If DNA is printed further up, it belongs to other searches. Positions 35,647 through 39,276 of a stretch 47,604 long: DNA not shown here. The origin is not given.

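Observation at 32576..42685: Four translationally coupled genes (AddB-like, AddA-like, SbcD-like, hook-less SbcC-like) inside the putative island: accessory DNA-end surveillance machine or misplaced housekeeping operon?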

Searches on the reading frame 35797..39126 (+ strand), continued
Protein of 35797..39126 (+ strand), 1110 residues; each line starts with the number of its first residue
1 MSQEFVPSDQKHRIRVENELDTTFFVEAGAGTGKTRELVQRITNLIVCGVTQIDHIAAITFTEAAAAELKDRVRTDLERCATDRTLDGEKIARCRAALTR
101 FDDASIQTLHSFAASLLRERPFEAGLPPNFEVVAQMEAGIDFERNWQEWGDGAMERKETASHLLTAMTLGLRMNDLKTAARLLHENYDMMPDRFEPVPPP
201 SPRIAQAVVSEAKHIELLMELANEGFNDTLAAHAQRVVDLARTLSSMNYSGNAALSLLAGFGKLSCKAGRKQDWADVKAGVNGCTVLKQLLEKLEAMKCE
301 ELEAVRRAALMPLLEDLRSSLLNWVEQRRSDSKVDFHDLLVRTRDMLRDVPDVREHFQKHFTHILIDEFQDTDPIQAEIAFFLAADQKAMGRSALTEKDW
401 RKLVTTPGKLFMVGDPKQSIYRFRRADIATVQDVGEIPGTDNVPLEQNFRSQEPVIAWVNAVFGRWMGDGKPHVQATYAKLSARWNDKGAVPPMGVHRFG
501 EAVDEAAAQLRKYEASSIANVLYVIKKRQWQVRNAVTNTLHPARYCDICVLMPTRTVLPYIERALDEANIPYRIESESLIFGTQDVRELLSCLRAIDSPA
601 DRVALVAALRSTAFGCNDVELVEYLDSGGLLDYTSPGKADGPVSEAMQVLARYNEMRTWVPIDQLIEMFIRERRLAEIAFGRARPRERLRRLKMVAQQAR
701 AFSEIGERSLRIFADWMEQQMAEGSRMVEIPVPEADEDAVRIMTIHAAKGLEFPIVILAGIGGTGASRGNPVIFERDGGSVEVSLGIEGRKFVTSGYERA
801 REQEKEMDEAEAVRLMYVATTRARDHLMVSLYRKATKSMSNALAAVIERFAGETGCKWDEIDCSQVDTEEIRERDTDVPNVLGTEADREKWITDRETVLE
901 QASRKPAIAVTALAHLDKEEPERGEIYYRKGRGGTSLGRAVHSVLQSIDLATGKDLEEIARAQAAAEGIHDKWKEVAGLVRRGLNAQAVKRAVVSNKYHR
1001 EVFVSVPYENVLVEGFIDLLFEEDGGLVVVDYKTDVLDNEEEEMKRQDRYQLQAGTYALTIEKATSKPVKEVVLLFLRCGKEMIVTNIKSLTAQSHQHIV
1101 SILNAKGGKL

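Call 41: find_related_loci(query=P0001, collection=metagenome_contigs, flank=10000)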
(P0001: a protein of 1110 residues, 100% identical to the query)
Query P0001 (1110 aa) in metagenome_contigs; peptide patterns used: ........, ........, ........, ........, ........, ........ (x = any residue, [..] = any of these).
53 stretches matched a pattern; 4 encode a relative of the query (tblastn E <= 1e-3); 4 distinct loci.
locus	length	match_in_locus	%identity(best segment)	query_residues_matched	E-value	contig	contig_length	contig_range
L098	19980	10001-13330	89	1-1110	0e+0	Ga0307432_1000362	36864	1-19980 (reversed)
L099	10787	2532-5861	81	1-1110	0e+0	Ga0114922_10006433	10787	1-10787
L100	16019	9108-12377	77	1-1091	0e+0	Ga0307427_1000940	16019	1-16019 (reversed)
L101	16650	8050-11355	73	1-1104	0e+0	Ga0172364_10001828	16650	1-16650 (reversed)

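Call 60: search_protein_families(library=pfam, proteins=[L100:3018-3725:+, L100:3728-4609:+, L100:5071-5805:+, L100:12708-13298:-, L100:13295-14110:-, L100:14236-15183:-, L101:52-2235:-, L101:2379-3344:+, L101:3414-4259:+, L101:4301-4822:+], max_evalue=0.001)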
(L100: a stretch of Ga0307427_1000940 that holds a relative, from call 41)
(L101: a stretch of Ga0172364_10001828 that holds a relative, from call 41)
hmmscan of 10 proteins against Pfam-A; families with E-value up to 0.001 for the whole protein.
L100:3018-3725:+ (235 aa): 5 families
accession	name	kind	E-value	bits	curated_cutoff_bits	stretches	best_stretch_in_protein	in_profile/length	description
PF13177.12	DNA_pol3_delta2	-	2.9e-33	115.6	27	1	21-181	2-159/161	DNA polymerase III, delta subunit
PF13401.12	AAA_22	-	1.6e-06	28.9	27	1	40-161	7-126/130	AAA domain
PF07728.20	AAA_5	-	1.5e-05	25.5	22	1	42-146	3-92/139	AAA domain (dynein-related subfamily)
PF00004.35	AAA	-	1.7e-05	25.7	21.2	1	41-177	1-126/131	ATPase family associated with various cellular activities (AAA)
PF05496.18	RuvB_N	-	0.0004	20.6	27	1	11-85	2-79/159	Holliday junction DNA helicase RuvB P-loop domain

L100:3728-4609:+ (293 aa): 3 families
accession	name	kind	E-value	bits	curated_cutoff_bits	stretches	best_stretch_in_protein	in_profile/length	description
PF02037.33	SAP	-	3.9e-08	33.2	23.9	1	264-289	7-32/37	SAP domain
PF00004.35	AAA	-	2.9e-06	28.2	21.2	1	32-115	2-89/131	ATPase family associated with various cellular activities (AAA)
PF18953.6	SAP_new25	-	8.3e-06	25.8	26.3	1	260-286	7-32/51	SAP domain-containing new25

L100:5071-5805:+ (244 aa): 2 families
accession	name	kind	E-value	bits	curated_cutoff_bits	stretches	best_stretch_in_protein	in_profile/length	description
PF00929.31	RNase_T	-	1.4e-18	68.4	24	1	2-152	6-164/164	Exonuclease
PF20600.3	ExoX-like_C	-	6.9e-10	38.6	26.5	1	197-220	2-25/30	Exodeoxyribonuclease X-like C-terminal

L100:12708-13298:- (196 aa): 0 families

L100:13295-14110:- (271 aa): 0 families

L100:14236-15183:- (315 aa): 0 families

L101:52-2235:- (727 aa): 1 family
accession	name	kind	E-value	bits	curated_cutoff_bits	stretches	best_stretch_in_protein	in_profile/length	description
PF02171.23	Piwi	-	1.3e-10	41.5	28.9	1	460-714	14-301/302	Piwi domain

L101:2379-3344:+ (321 aa): 3 families
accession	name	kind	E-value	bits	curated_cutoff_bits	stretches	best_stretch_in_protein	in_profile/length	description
PF25583.1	WCX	-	1.3e-20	73.9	23.9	1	238-315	2-76/76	WCX domain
PF13280.12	WYL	-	2.2e-16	60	21.8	1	139-208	2-69/70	WYL domain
PF08279.18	HTH_11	-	1.3e-08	35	25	1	9-59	1-50/55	HTH domain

L101:3414-4259:+ (281 aa): 0 families

L101:4301-4822:+ (173 aa): 1 family
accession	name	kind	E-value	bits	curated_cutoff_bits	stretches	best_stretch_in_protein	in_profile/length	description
PF13482.12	RNase_H_2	-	3.2e-38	131.7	22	1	12-167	1-164/165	RNase_H superfamily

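Call 61: search_protein_families(library=pfam, proteins=[L101:11385-12416:+, L101:12477-14585:-, L101:14594-15754:-, L098:14-1993:+, L098:2927-6268:+, L006:16532-17602:+, L006:17599-19917:+, L006:13446-15653:+], max_evalue=0.001)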
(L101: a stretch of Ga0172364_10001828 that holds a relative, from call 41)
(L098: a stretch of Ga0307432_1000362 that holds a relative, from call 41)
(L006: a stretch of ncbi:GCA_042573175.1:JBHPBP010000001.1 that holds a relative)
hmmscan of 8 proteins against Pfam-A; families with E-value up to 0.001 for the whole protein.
L101:11385-12416:+ (343 aa): 2 families
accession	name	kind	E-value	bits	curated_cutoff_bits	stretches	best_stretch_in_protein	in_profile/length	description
PF22558.3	REase-ARP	-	6.1e-38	131.4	27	1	40-336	25-270/270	Restriction Endonuclease associating with ARP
PF20796.3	PDDEXK_13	-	2.3e-20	73.6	27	1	47-335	47-288/290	PD-(D/E)XK nuclease superfamily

L101:12477-14585:- (702 aa): 3 families
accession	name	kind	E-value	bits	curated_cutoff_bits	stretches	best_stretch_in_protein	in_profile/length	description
PF13476.12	AAA_23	-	4.8e-07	31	27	1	20-218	15-197/201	AAA domain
PF13514.12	AAA_27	-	2.1e-05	24.6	22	1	4-56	2-57/206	AAA domain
PF13175.12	AAA_15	-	0.00025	21.2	32.1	0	18-202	16-120/374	AAA ATPase domain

L101:14594-15754:- (386 aa): 2 families
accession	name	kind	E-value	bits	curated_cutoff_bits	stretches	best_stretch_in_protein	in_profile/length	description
PF00149.33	Metallophos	-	3.8e-14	54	21.5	1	37-215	1-191/191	Calcineurin-like phosphoesterase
PF12850.12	Metallophos_2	-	3.7e-10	40.4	27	1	37-216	1-120/154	Calcineurin-like phosphoesterase superfamily domain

L098:14-1993:+ (659 aa): 2 families
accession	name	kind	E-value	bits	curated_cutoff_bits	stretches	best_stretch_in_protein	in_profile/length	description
PF00271.37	Helicase_C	-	7e-22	78.2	23.5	1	143-245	8-110/110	Helicase conserved C-terminal domain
PF12137.13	RapA_C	-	2.5e-11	43.7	26.8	1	259-446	11-191/360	RNA polymerase recycling family C-terminal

L098:2927-6268:+ (1113 aa): 3 families
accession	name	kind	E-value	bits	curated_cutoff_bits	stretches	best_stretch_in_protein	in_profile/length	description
PF13671.12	AAA_33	-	3.6e-05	24.5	27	0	184-214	2-32/143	AAA domain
PF13401.12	AAA_22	-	9.1e-05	23.2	27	1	181-253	5-59/130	AAA domain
PF13191.12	AAA_16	-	0.00051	21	32.6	0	182-218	25-63/167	AAA ATPase domain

L006:16532-17602:+ (356 aa): 2 families
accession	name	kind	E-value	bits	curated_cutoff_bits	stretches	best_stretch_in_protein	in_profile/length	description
PF00149.33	Metallophos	-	1.8e-15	58.3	21.5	1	1-188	1-190/191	Calcineurin-like phosphoesterase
PF12850.12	Metallophos_2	-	2.8e-06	27.9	27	1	1-209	1-137/154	Calcineurin-like phosphoesterase superfamily domain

L006:17599-19917:+ (772 aa): 1 family
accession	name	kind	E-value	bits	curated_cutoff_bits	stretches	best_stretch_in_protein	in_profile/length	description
PF13514.12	AAA_27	-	2.8e-05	24.2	22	1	1-52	1-55/206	AAA domain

L006:13446-15653:+ (735 aa): 3 families
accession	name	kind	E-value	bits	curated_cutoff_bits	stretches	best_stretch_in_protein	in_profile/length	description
PF12706.13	Lactamase_B_2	-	2.3e-12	47.4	27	1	75-175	29-144/200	Beta-lactamase superfamily domain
PF13483.12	Lactamase_B_3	-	2.2e-05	24.9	24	0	67-174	27-111/160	Beta-lactamase superfamily domain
PF07521.17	RMMBL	-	8e-05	23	21.6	1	377-408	8-40/63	Zn-dependent metallo-hydrolase RNA specificity domain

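Call 66: search_solved_structures(query=window:35797-39126:+, max_evalue=1e-10)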
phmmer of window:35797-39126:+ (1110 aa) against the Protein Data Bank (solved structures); distinct sequences matched with E-value up to 1e-10: 19.
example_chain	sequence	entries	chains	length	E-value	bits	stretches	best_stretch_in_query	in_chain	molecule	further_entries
3u44_A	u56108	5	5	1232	3.4e-46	160.8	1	288-829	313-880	ATP-dependent helicase/nuclease subunit A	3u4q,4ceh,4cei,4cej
9dci_A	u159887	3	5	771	9.2e-32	113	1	326-468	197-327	ATP-dependent DNA helicase UvrD1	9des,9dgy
1pjr_A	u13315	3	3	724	3.6e-29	104.4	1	532-761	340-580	PCRA | ATP-DEPENDENT HELICASE PCRA | HELICASE PCRA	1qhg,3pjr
3lfu_A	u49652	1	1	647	6.2e-28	100.3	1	333-463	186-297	DNA helicase II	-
2is1_A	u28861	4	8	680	1.2e-27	99.4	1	333-463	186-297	DNA helicase II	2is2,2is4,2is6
4c2u_A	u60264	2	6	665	1.5e-25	92.5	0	302-460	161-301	DNA HELICASE II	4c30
4c2t_A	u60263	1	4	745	4.8e-25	90.8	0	302-460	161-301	DNA HELICASE II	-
5mbv_B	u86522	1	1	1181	6.1e-23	83.8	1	281-828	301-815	RecBCD enzyme subunit RecB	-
1w36_B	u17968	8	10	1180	6.1e-23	83.8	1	281-828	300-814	EXODEOXYRIBONUCLEASE V BETA CHAIN | RecBCD enzyme subunit RecB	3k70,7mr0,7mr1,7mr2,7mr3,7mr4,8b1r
2pjr_A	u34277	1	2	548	1.5e-22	82.5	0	319-463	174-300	PROTEIN (HELICASE PCRA)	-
6sjb_B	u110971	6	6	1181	4.6e-22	80.9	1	281-828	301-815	RecBCD enzyme subunit RecB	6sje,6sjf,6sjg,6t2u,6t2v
8b1t_B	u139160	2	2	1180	4.6e-22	80.9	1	281-828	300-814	RecBCD enzyme subunit RecB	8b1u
5ld2_B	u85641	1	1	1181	4.6e-22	80.9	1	281-828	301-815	RecBCD enzyme subunit RecB,RecBCD enzyme subunit RecB,RecBCD enzyme subunit RecB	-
1uaa_A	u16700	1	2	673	1.1e-20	76.3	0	25-79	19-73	PROTEIN (ATP-DEPENDENT DNA HELICASE REP.)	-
1qhh_B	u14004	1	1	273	1.2e-15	59.7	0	330-463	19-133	PROTEIN (PCRA (SUBUNIT))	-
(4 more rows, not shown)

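Call 88: search_protein_families(library=pfam, proteins=[L015:3115-4854:+, L015:4866-5744:-, L015:5689-6297:-, L015:13102-13776:-, L015:13815-14876:-, L015:15522-16751:+, L020:4631-5140:-, L020:5160-6164:-, L020:13846-15711:-, L020:16000-17328:+], max_evalue=0.001)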
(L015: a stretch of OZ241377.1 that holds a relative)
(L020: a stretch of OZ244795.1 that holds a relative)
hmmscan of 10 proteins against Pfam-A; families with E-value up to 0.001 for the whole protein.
L015:3115-4854:+ (579 aa): 1 family
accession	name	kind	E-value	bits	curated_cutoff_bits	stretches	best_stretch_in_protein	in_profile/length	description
PF18920.5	DUF5671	-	6.4e-56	188.3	28.4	3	360-504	1-131/132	Domain of unknown function (DUF5671)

L015:4866-5744:- (292 aa): 1 family
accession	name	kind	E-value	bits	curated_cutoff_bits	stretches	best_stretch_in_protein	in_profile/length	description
PF05685.18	Uma2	-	1.3e-27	96.8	27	1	120-285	2-171/172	Putative restriction endonuclease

L015:5689-6297:- (202 aa): 1 family
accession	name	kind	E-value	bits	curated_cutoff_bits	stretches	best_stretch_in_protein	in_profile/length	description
PF08002.16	DUF1697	-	1.7e-43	148.8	24.4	1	14-146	5-137/137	Protein of unknown function (DUF1697)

L015:13102-13776:- (224 aa): 1 family
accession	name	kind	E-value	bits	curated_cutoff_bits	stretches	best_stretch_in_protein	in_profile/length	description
PF05685.18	Uma2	-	1.6e-30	106.3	27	1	52-217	2-171/172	Putative restriction endonuclease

L015:13815-14876:- (353 aa): 11 families
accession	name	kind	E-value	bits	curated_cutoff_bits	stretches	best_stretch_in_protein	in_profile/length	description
PF03308.22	MeaB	-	3.2e-85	285.9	23.1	1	34-319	1-270/273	Methylmalonyl Co-A mutase-associated GTPase MeaB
PF02492.25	cobW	-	1.4e-05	25.2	20.7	1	65-228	3-171/180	CobW/HypB/UreG, nucleotide-binding domain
PF13604.12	AAA_30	-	5e-05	23.6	27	1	59-98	15-54/191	AAA domain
PF13245.12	AAA_19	-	6.4e-05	23.6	25.1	1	57-101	6-50/134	AAA domain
PF13401.12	AAA_22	-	0.00011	23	27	1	62-121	5-62/130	AAA domain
PF24883.2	NPHP3_N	-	0.00013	22.7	24.8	1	57-95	17-55/164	Nephrocystin 3, N-terminal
PF13191.12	AAA_16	-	0.00041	21.3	32.6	0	53-94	17-54/167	AAA ATPase domain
PF03029.23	ATP_bind_1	-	0.00059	20.1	27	0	67-101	1-35/240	Conserved hypothetical ATP binding protein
PF00005.33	ABC_tran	-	0.0008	20.5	25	0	62-96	11-45/137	ABC transporter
PF00009.33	GTP_EFTU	-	0.00088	19.3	26.5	0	196-283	117-185/188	Elongation factor Tu GTP binding domain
PF01926.29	MMR_HSR1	-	0.00092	19.7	21.9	0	65-88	2-24/113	50S ribosome-binding GTPase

L015:15522-16751:+ (409 aa): 4 families
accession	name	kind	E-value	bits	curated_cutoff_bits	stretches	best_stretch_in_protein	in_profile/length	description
PF08028.16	Acyl-CoA_dh_2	-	2.9e-19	70.1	22.7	1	260-383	2-129/134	Acyl-CoA dehydrogenase, C-terminal domain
PF00441.29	Acyl-CoA_dh_1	-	4.8e-18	66.2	22.4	1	261-378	18-129/150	Acyl-CoA dehydrogenase, C-terminal domain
PF02771.21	Acyl-CoA_dh_N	-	1.2e-11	45.4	22.9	1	6-94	1-90/113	Acyl-CoA dehydrogenase, N-terminal domain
PF02770.24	Acyl-CoA_dh_M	-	7.7e-09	36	33.3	1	135-227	4-94/97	Acyl-CoA dehydrogenase, middle domain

L020:4631-5140:- (169 aa): 1 family
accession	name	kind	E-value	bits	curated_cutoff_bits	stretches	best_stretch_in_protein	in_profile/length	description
PF04073.20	tRNA_edit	-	1e-21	77.7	25.5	1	33-155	3-123/123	Aminoacyl-tRNA editing domain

L020:5160-6164:- (334 aa): 2 families
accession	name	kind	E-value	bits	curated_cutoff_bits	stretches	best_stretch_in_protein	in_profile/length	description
PF13452.11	FAS1_DH_region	-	2.5e-07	31.3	22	1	21-151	4-130/132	FAS1-like, dehydratase domain region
PF01575.25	MaoC_dehydratas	-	3.3e-07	30.4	27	1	232-299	36-103/123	MaoC like domain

L020:13846-15711:- (621 aa): 0 families

L020:16000-17328:+ (442 aa): 2 families
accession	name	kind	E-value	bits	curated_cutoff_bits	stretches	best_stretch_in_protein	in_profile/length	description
PF00355.32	Rieske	-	3e-18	65.9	20.3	1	41-122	2-81/88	Rieske [2Fe-2S] domain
PF00848.25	Ring_hydroxyl_A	-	8.7e-16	58.9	24.9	1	188-409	10-206/208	Ring hydroxylating alpha subunit (catalytic domain)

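Call 89: search_protein_families(library=pfam, proteins=[L023:2671-3672:-, L023:3892-4566:+, L023:4645-6684:-, L023:12902-13375:+, L023:13435-14265:-, L023:15350-16654:+, L021:3019-4485:-, L021:13345-15168:-, L021:15186-16775:-, L021:16921-19209:+], max_evalue=0.001)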
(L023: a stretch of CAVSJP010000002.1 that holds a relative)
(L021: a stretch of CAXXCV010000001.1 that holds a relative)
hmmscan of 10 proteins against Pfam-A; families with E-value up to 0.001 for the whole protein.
L023:2671-3672:- (333 aa): 1 family
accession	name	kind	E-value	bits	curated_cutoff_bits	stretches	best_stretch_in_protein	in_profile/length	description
PF00296.26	Bac_luciferase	-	7.2e-48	164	27.9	1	10-240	15-249/314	Luciferase-like monooxygenase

L023:3892-4566:+ (224 aa): 0 families

L023:4645-6684:- (679 aa): 11 families
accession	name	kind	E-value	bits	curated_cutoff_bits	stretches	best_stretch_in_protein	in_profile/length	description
PF00326.27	Peptidase_S9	-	1.3e-55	188.7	22.6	1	476-677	8-212/213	Prolyl oligopeptidase family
PF07676.18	PD40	-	7.1e-15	54.9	20.9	1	103-140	1-37/38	WD40-like Beta Propeller Repeat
PF02129.25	Peptidase_S15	-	5.4e-13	49.7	23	1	429-568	1-132/262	X-Pro dipeptidyl-peptidase (S15 family)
PF20434.5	BD-FAE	-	7.2e-12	45.7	26.8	1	446-632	10-212/215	BD-FAE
PF00561.26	Abhydrolase_1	-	6.7e-10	39.5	25.8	1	450-578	1-115/245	alpha/beta hydrolase fold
PF01738.24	DLH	-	2.8e-07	30.8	21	1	448-658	12-192/217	Dienelactone hydrolase family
PF12146.15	Hydrolase_4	-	6.9e-06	26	27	0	473-572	22-117/239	Serine aminopeptidase, S33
PF05448.18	AXE1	-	8.7e-06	25.2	21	1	424-561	60-205/321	Acetyl xylan esterase (AXE1)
PF07859.19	Abhydrolase_3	-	2.7e-05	24.4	25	0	513-655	49-209/210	alpha/beta hydrolase fold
PF12740.14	PETase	-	9.9e-05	22.3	28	0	529-563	122-156/263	PET hydrolase-like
PF25174.1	Beta-prop_THOC3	-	0.00011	21.8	305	0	276-351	94-163/272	THOC3 beta-propeller domain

L023:12902-13375:+ (157 aa): 0 families

L023:13435-14265:- (276 aa): 0 families

L023:15350-16654:+ (434 aa): 3 families
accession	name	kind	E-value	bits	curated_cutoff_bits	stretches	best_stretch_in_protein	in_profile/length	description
PF20239.3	DUF6596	-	6.2e-38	129.6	27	1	203-302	1-101/102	Family of unknown function (DUF6596)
PF08281.18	Sigma70_r4_2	-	3.8e-11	42.9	25.7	1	134-185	3-54/54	Sigma-70, region 4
PF04542.20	Sigma70_r2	-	1.2e-10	41.4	24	1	33-99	2-70/71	Sigma-70 region 2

L021:3019-4485:- (488 aa): 1 family
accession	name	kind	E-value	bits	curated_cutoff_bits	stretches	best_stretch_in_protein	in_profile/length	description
PF09383.16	NIL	-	1.4e-14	54.1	24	1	412-478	1-71/73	NIL domain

L021:13345-15168:- (607 aa): 10 families
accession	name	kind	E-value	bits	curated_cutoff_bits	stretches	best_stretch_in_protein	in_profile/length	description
PF00890.30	FAD_binding_2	-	1.4e-43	150.1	20.4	1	120-585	1-412/414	FAD binding domain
PF01266.30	DAO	-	1.6e-13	51.3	27.9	1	120-328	1-205/353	FAD dependent oxidoreductase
PF03486.20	HI0933_like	-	2.8e-11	43.8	50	2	273-598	113-242/244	HI0933-like protein Rossmann domain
PF07992.20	Pyr_redox_2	-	3.9e-10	40.1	26.1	1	119-153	142-177/291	Pyridine nucleotide-disulphide oxidoreductase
PF00070.33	Pyr_redox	-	1.5e-07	32.3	22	1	120-153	1-34/82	Pyridine nucleotide-disulphide oxidoreductase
PF12831.13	FAD_oxidored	-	1.1e-05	25.4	27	1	121-322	2-141/416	FAD dependent oxidoreductase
PF13450.12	NAD_binding_8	-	1.6e-05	25.5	21.9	1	123-159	1-35/68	NAD(P)-binding Rossmann-like domain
PF01262.27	AlaDh_PNT_C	-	0.0001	22.3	23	1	116-156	28-66/214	Alanine dehydrogenase/PNT, C-terminal domain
PF13738.12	Pyr_redox_3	-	0.00041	20.1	30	0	118-154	164-200/305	Pyridine nucleotide-disulphide oxidoreductase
PF00291.31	PALP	-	0.00085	19.2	35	0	117-147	54-84/295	Pyridoxal-phosphate dependent enzyme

L021:15186-16775:- (529 aa): 0 families

L021:16921-19209:+ (762 aa): 1 family
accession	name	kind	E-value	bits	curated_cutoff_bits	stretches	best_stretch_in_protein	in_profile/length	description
PF00496.27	SBP_bac_5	-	1.2e-44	153.4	32.4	1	302-631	28-324/368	Bacterial extracellular solute-binding proteins, family 5 Middle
